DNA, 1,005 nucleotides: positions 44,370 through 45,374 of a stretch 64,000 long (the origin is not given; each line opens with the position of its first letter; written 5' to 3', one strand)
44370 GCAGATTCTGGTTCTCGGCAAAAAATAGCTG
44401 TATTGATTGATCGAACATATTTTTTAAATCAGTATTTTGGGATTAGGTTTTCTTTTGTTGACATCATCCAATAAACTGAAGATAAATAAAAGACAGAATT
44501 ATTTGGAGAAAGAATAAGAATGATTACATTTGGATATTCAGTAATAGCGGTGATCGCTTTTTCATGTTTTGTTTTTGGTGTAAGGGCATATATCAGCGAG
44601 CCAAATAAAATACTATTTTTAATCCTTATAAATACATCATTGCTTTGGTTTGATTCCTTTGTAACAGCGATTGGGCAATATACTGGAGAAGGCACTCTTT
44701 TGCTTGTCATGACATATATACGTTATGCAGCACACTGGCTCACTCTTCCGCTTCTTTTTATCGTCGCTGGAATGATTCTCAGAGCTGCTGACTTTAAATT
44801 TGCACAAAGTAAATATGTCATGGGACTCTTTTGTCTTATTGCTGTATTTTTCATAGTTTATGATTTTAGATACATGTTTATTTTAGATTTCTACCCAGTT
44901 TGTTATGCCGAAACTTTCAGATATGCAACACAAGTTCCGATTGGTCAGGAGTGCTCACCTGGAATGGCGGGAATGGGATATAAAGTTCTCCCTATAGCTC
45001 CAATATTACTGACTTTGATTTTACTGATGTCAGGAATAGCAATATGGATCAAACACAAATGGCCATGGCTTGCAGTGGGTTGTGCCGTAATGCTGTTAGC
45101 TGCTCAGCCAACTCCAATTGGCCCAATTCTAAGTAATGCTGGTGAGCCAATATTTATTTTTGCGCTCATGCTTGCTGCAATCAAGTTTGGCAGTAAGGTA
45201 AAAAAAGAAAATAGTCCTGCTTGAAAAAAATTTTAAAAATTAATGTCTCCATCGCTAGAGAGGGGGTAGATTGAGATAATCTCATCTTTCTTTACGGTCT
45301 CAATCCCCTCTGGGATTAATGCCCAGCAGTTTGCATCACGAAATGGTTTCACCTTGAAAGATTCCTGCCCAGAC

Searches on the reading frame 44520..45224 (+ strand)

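Call 3: search_protein_families(library=pfam, proteins=[window:44520-45224:+], max_evalue=0.01)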
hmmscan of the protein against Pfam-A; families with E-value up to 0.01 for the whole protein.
window:44520-45224:+ (234 aa): 1 family
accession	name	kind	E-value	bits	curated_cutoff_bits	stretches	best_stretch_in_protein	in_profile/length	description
PF04123.18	DUF373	-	0.0084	16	28.3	1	46-130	238-320/335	Domain of unknown function (DUF373)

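Call 4: search_protein_families(library=ncbifam, proteins=[window:44520-45224:+], max_evalue=0.01)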
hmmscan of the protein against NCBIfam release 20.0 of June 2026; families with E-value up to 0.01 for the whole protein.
window:44520-45224:+ (234 aa): 0 families

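Call 34: search_protein_families(library=pfam, proteins=[window:44520-45221:+], max_evalue=10)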
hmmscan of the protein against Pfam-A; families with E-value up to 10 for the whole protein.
window:44520-45221:+ (234 aa): 1 family
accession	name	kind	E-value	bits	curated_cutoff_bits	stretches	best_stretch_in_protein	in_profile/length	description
PF04123.18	DUF373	-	0.0084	16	28.3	1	46-130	238-320/335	Domain of unknown function (DUF373)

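Call 77: search_protein_families(library=ncbifam, proteins=[window:44520-45221:+], max_evalue=1)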
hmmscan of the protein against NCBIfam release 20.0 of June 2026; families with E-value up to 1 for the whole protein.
window:44520-45221:+ (234 aa): 1 family
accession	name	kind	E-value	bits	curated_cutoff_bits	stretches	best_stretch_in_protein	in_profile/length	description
NF049986.1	memb_Rv1678_C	equivalog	0.66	9.9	50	1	53-90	8-46/95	Rv1678 family membrane protein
